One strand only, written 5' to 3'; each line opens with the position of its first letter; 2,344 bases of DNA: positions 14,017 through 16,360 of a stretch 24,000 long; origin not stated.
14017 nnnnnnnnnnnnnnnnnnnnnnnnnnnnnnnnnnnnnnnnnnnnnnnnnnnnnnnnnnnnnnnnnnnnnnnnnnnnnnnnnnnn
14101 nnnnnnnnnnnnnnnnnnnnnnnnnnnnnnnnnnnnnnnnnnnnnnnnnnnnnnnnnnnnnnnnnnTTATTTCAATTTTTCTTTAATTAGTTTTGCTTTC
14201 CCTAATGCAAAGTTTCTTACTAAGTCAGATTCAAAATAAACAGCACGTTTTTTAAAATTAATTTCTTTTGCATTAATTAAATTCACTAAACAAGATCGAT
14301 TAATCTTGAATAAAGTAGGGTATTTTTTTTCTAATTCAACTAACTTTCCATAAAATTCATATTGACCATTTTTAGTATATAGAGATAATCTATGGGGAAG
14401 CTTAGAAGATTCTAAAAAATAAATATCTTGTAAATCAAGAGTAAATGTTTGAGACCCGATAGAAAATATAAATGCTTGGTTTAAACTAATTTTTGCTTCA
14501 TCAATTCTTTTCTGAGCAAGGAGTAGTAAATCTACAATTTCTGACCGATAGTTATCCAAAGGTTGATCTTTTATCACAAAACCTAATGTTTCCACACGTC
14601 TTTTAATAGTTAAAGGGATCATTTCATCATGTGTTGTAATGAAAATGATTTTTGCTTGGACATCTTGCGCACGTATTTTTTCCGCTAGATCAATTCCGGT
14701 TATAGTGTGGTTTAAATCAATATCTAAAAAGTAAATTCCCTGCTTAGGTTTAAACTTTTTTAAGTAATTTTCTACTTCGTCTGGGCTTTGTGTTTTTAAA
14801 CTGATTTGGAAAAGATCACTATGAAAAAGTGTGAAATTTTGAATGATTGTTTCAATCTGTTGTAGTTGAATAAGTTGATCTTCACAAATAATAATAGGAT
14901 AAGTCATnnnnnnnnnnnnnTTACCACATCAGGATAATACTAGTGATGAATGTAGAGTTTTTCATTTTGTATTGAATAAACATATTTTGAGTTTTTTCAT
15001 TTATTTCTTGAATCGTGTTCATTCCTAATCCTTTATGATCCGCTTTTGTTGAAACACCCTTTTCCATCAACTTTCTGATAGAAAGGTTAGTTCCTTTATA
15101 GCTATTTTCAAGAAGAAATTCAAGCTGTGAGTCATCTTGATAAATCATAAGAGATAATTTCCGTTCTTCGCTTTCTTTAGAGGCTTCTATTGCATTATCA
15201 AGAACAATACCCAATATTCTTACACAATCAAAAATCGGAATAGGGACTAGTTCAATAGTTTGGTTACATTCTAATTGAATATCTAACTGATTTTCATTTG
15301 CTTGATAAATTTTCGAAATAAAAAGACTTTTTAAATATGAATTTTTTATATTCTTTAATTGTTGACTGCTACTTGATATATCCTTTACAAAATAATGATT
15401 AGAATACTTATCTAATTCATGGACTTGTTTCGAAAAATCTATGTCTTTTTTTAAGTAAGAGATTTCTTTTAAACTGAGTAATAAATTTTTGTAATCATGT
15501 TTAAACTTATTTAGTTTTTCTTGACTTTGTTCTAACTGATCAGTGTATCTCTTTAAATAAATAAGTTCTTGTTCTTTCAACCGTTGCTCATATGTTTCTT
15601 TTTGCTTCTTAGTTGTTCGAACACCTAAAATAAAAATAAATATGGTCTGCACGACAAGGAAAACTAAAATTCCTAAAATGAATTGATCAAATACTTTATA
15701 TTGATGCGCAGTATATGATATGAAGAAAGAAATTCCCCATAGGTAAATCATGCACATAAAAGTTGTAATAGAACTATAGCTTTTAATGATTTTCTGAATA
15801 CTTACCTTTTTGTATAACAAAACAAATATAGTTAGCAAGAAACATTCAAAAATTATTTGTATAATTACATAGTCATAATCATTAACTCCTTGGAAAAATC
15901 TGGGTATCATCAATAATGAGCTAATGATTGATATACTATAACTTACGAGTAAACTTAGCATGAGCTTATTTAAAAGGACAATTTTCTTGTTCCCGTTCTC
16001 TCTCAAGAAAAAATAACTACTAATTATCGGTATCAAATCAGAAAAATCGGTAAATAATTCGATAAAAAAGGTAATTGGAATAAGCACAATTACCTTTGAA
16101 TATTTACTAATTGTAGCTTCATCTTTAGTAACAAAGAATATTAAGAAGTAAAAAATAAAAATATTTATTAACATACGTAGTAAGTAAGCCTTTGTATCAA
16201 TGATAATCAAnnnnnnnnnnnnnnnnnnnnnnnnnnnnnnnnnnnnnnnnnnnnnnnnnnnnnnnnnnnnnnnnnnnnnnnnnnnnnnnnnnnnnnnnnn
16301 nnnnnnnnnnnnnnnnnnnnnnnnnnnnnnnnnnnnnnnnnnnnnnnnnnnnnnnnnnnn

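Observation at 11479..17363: Three-component, pheromone-regulated class IIa bacteriocin locus as an AT-rich accessory block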

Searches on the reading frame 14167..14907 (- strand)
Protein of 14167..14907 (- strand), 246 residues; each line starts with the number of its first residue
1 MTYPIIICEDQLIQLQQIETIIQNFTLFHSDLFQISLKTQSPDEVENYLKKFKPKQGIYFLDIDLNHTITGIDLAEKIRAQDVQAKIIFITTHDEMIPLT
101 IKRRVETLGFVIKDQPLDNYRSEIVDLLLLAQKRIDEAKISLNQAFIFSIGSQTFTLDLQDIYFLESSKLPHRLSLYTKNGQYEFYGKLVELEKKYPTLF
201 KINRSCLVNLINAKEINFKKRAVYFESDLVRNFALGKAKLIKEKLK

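Call 3: search_protein_families(library=pfam, proteins=[window:14167-14907:-], max_evalue=0.01)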
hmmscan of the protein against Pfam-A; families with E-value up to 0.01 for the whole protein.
window:14167-14907:- (246 aa): 2 families
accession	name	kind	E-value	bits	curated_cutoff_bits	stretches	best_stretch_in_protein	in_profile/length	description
PF04397.21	LytTR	-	2.3e-14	53.8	22.6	1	153-228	2-80/98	LytTr DNA-binding domain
PF00072.30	Response_reg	-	4.4e-09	36.9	30.2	1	5-118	1-104/111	Response regulator receiver domain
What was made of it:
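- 14167..14907 (-): pisR: AgrA-like response regulator with a LytTR DNA-binding domain. Pfam LytTR and Response_reg are above cut-off (call 3).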

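Call 27: search_protein_families(library=pfam, proteins=[L009:4357-5337:-], max_evalue=1)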
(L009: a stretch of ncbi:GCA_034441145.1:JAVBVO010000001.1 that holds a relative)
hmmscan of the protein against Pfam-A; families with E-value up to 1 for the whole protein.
L009:4357-5337:- (326 aa): 6 families
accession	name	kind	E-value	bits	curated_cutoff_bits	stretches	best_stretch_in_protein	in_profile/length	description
PF13437.12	HlyD_3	-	1.8e-13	51.5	22.2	1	190-282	1-87/106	HlyD family secretion protein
PF13533.13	Biotin_lipoyl_2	-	0.00096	19.4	29.8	1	76-91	17-32/32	Biotin-lipoyl like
PF16576.10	HlyD_D23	-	0.0057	16.4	30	1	58-272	18-186/214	Barrel-sandwich domain of CusB or HlyD membrane-fusion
PF22775.2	GA_3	-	0.013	16.5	27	1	80-125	24-69/100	GA-like domain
PF07831.19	PYNP_C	-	0.071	13.2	27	0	210-228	43-62/75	Pyrimidine nucleoside phosphorylase C-terminal domain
PF00358.26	PTS_EIIA_1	-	0.7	10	27.2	1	74-100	87-113/127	phosphoenolpyruvate-dependent sugar phosphotransferase system, EIIA 1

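Call 38: search_protein_families(library=ncbifam, proteins=[window:14167-14907:-, L009:4357-5337:-], max_evalue=0.001)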
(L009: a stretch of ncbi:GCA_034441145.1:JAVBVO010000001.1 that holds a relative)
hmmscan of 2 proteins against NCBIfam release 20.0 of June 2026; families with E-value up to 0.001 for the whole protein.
window:14167-14907:- (246 aa): 4 families
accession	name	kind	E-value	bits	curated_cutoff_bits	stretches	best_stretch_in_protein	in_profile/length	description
NF046049.1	quorum_RR_AgrA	equivalog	5.6e-40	137.4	400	1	5-228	3-225/238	quorum-sensing response regulator AgrA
NF010684.1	PRK14084.1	equivalog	1e-06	28.7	375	1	56-97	47-87/254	response regulator transcription factor LytR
NF006623.1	PRK09191.1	subfamily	0.00021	21.2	240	1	5-112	140-235/258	PhyR family response regulator anti-anti-sigma factor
NF052445.1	RespRegMctR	equivalog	0.00097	18.6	300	0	50-118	44-109/205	two-component system response regulator MctR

L009:4357-5337:- (326 aa): 4 families
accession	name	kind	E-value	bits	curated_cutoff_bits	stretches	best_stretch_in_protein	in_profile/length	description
TIGR01000.1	bacteriocin_acc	subfamily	6.1e-104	348.4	258.85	2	148-326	276-457/457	bacteriocin secretion accessory protein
TIGR01843.1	type_I_hlyD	subfamily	6.4e-12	45.1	208.65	2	171-313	253-402/422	HlyD family type I secretion periplasmic adaptor subunit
TIGR01730.1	RND_mfp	subfamily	1.8e-10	40.3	94.9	1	149-281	95-220/322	efflux RND transporter periplasmic adaptor subunit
TIGR00998.1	8a0101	subfamily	9.5e-07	28.1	390.8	1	28-123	9-106/334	EmrA/EmrK family multidrug efflux transporter periplasmic adaptor subunit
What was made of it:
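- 14167..14907 (-): It aligns to AgrA along its length (call 38).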

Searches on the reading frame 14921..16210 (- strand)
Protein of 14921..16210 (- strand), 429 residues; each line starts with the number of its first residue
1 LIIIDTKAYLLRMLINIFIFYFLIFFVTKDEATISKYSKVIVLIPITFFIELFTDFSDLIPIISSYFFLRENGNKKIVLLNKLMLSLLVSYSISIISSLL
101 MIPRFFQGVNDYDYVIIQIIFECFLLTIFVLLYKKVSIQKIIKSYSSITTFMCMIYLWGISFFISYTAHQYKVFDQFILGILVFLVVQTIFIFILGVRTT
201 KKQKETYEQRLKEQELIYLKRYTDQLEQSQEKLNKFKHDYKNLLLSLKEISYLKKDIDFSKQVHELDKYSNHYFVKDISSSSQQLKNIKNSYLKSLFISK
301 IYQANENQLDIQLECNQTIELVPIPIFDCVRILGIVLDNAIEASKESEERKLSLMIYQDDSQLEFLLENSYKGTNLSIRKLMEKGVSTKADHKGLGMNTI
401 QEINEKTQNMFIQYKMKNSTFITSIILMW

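Call 3: search_protein_families(library=pfam, proteins=[window:14921-16210:-], max_evalue=0.01)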
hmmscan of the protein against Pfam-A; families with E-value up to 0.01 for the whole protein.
window:14921-16210:- (429 aa): 1 family
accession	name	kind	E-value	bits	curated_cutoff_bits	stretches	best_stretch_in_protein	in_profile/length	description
PF14501.12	HATPase_c_5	-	1.3e-14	54.4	22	1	326-427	3-101/102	GHKL domain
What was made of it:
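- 14921..16210 (-): pisK: AgrC-like (HPK10-type) membrane histidine kinase. PF14501 GHKL domain (call 3).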

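Call 27: search_protein_families(library=pfam, proteins=[L009:4357-5337:-], max_evalue=1)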
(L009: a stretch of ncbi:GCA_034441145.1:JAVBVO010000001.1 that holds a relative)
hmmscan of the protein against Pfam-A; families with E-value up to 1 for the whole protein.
L009:4357-5337:- (326 aa): 6 families
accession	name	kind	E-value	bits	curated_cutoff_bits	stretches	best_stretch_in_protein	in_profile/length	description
PF13437.12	HlyD_3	-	1.8e-13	51.5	22.2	1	190-282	1-87/106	HlyD family secretion protein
PF13533.13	Biotin_lipoyl_2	-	0.00096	19.4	29.8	1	76-91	17-32/32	Biotin-lipoyl like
PF16576.10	HlyD_D23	-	0.0057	16.4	30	1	58-272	18-186/214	Barrel-sandwich domain of CusB or HlyD membrane-fusion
PF22775.2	GA_3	-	0.013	16.5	27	1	80-125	24-69/100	GA-like domain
PF07831.19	PYNP_C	-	0.071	13.2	27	0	210-228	43-62/75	Pyrimidine nucleoside phosphorylase C-terminal domain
PF00358.26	PTS_EIIA_1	-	0.7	10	27.2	1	74-100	87-113/127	phosphoenolpyruvate-dependent sugar phosphotransferase system, EIIA 1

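Call 38: search_protein_families(library=ncbifam, proteins=[window:14921-16210:-, L009:4357-5337:-], max_evalue=0.001)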
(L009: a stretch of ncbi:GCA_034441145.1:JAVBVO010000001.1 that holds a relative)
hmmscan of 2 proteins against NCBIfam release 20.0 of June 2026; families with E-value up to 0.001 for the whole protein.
window:14921-16210:- (429 aa): 4 families
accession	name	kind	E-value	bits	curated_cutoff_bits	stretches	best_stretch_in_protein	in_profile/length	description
NF046015.1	HisKinAgrCStaph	equivalog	3.6e-33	115.4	500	1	17-423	6-412/414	quorum-sensing sensor histidine kinase AgrC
NF008298.1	PRK11086.1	subfamily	6.2e-14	51.3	520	1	261-409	354-505/529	DcuS/MalK family sensor histidine kinase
NF038334.1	malate_HK_MalK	exception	2.4e-09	36.4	800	1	261-420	354-516/533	malate sensor histidine kinase MalK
NF011627.0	PRK15053.1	equivalog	5.7e-08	31.8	656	1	219-397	328-507/552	sensor histidine kinase DpiB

L009:4357-5337:- (326 aa): 4 families
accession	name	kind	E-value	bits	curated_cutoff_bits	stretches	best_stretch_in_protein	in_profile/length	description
TIGR01000.1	bacteriocin_acc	subfamily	6.1e-104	348.4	258.85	2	148-326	276-457/457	bacteriocin secretion accessory protein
TIGR01843.1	type_I_hlyD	subfamily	6.4e-12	45.1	208.65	2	171-313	253-402/422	HlyD family type I secretion periplasmic adaptor subunit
TIGR01730.1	RND_mfp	subfamily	1.8e-10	40.3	94.9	1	149-281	95-220/322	efflux RND transporter periplasmic adaptor subunit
TIGR00998.1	8a0101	subfamily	9.5e-07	28.1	390.8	1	28-123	9-106/334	EmrA/EmrK family multidrug efflux transporter periplasmic adaptor subunit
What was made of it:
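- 14921..16210 (-): Aligned to AgrC over residues 17-423 (call 38).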

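Call 46: find_related_loci(query=window:14921-16210:-, collection=genome_contigs, flank=10000)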
Query window:14921-16210:- (429 aa) in genome_contigs; peptide patterns used: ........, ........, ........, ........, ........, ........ (x = any residue, [..] = any of these).
600 stretches matched a pattern (row limit reached: there are more); 1 encode a relative of the query (tblastn E <= 1e-3); 1 distinct loci.
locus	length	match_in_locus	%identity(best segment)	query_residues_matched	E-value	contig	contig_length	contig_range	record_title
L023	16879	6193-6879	23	203-427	2e-8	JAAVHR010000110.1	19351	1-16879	MAG: Clostridiales bacterium isolate Mgla_MAG_39-bin_2 c_000000084463, whole genome shotgun sequence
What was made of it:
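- Tried and rejected: A scan of one genome per species with PisK found no close relative, only a 23%-identical clostridial kinase (call 46).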
